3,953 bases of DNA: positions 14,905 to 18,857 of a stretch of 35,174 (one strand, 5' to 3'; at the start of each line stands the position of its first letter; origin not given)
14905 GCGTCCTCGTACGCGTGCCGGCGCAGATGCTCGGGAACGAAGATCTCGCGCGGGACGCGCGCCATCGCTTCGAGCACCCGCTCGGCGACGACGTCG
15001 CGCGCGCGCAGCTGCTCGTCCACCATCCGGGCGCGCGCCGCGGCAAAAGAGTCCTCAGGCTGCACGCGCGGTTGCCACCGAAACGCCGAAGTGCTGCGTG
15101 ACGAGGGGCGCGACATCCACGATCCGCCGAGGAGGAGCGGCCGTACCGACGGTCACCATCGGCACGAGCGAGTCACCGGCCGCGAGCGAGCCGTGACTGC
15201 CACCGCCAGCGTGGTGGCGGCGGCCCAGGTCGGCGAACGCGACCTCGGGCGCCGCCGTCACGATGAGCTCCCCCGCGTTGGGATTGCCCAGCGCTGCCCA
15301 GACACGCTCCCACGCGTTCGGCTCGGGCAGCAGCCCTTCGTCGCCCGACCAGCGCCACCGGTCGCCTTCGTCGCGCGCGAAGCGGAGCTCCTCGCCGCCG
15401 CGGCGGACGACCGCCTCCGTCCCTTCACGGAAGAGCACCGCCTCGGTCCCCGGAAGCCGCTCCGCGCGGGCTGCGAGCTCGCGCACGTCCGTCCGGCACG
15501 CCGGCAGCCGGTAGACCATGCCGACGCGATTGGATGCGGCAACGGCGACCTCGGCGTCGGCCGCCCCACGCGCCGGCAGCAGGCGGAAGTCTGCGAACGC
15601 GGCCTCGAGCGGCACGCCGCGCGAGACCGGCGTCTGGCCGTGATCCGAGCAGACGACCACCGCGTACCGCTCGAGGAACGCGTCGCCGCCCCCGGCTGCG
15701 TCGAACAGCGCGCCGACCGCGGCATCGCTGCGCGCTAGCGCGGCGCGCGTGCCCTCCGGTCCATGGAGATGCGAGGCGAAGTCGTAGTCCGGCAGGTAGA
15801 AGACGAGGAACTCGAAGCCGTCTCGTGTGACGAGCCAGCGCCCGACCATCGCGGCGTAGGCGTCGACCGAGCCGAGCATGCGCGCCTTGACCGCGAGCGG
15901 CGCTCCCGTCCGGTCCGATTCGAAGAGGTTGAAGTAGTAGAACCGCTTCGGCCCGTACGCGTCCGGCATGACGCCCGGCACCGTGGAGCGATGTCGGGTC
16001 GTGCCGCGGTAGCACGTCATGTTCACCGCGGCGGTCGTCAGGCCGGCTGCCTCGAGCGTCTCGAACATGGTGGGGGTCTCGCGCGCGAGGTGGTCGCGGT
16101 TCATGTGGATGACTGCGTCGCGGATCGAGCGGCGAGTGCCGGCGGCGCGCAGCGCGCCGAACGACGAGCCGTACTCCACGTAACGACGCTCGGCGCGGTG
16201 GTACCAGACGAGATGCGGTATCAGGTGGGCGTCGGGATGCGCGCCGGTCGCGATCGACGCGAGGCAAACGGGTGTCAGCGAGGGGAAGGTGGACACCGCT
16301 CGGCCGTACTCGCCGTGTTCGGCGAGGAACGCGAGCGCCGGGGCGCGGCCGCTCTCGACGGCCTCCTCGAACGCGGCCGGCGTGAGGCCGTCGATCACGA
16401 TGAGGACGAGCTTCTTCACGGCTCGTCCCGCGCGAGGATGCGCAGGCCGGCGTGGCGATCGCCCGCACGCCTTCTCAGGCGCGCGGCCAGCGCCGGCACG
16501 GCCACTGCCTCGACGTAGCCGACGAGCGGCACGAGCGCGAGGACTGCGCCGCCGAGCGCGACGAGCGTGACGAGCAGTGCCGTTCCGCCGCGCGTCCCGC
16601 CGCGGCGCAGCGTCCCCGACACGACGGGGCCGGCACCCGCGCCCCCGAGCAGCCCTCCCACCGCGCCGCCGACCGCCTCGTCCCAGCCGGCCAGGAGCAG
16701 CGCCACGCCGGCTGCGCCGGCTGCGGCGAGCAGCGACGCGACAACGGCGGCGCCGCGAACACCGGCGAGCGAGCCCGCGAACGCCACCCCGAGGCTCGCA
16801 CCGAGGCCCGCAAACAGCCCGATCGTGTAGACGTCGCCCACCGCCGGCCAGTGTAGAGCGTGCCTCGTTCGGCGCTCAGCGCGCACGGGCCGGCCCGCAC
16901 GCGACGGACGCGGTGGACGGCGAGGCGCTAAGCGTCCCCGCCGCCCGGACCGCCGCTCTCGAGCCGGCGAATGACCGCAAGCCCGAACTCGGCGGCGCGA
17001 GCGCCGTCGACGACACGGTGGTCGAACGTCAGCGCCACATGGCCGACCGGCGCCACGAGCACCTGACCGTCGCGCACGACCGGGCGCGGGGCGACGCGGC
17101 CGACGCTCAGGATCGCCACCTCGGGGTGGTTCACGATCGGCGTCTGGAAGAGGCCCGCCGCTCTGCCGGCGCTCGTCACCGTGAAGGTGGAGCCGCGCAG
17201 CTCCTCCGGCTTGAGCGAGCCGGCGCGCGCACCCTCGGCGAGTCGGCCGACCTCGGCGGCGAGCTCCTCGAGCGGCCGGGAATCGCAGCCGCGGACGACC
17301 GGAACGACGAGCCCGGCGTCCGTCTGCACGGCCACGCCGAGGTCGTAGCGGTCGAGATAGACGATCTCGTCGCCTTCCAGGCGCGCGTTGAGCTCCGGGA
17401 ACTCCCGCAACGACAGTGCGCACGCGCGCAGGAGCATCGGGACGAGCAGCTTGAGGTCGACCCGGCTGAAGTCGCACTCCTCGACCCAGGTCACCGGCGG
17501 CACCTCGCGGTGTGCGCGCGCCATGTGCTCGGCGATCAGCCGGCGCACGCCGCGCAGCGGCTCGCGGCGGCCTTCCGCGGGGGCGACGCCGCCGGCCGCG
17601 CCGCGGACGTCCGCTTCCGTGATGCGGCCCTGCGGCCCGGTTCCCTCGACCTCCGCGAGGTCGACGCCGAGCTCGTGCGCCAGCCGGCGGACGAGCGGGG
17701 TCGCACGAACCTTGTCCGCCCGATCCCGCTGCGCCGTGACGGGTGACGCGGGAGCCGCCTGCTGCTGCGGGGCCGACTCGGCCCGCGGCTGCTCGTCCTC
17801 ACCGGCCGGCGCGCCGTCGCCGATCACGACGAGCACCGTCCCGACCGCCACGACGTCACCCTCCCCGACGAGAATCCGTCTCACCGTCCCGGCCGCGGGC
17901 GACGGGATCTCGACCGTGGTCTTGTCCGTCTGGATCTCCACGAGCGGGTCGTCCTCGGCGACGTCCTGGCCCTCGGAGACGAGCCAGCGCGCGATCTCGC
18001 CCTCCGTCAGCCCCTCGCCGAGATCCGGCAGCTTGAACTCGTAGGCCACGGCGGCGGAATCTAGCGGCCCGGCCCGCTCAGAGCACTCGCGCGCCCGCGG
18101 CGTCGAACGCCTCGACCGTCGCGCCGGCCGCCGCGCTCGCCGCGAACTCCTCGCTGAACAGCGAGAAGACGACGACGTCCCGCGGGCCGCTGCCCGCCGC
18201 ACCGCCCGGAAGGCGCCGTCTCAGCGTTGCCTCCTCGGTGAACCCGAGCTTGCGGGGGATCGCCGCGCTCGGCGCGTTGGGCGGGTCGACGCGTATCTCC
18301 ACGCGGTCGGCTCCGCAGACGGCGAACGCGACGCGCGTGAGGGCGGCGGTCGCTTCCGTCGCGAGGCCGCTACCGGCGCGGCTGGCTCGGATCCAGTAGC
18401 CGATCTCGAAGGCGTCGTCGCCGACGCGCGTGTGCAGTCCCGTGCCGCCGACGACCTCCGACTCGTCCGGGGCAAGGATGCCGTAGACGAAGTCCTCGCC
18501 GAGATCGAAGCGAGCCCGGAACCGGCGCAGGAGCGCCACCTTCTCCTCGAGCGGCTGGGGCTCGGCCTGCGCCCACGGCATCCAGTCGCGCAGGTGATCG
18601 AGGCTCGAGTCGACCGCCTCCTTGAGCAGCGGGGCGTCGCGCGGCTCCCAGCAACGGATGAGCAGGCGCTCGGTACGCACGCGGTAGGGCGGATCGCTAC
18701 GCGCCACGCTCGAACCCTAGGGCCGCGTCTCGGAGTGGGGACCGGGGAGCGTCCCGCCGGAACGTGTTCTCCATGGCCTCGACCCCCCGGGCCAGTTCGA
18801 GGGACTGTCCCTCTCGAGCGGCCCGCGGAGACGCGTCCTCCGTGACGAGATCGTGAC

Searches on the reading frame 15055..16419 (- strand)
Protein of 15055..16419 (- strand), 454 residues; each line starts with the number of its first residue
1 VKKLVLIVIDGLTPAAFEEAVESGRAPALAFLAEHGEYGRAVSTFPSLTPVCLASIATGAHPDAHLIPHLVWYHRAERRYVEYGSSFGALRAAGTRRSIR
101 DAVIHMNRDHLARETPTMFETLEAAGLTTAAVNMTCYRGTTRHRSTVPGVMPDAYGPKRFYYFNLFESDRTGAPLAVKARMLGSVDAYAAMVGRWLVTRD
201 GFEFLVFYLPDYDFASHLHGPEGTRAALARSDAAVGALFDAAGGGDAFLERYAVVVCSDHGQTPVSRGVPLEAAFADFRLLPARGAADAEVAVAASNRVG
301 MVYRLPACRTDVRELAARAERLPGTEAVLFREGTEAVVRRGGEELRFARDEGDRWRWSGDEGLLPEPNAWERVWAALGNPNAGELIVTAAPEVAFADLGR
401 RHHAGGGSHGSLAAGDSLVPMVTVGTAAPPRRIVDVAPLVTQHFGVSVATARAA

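Call 47: search_protein_families(library=pfam, proteins=[window:15055-16419:-], max_evalue=0.0001)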
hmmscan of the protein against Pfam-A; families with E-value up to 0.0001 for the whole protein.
window:15055-16419:- (454 aa): 1 family
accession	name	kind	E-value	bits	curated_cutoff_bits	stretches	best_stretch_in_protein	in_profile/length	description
PF01663.27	Phosphodiest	-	5e-30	105.7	23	1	4-292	1-249/342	Type I phosphodiesterase / nucleotide pyrophosphatase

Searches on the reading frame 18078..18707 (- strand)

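Call 49: search_protein_families(library=pfam, proteins=[window:18078-18707:-], max_evalue=0.001)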
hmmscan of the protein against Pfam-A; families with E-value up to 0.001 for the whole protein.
window:18078-18707:- (209 aa): 2 families
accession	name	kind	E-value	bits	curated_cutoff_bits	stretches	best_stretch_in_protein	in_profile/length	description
PF13302.13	Acetyltransf_3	-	6.8e-25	88.8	25.4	1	14-157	1-138/138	Acetyltransferase (GNAT) domain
PF00583.31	Acetyltransf_1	-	6.3e-10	39.8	20.7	1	58-156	20-116/116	Acetyltransferase (GNAT) family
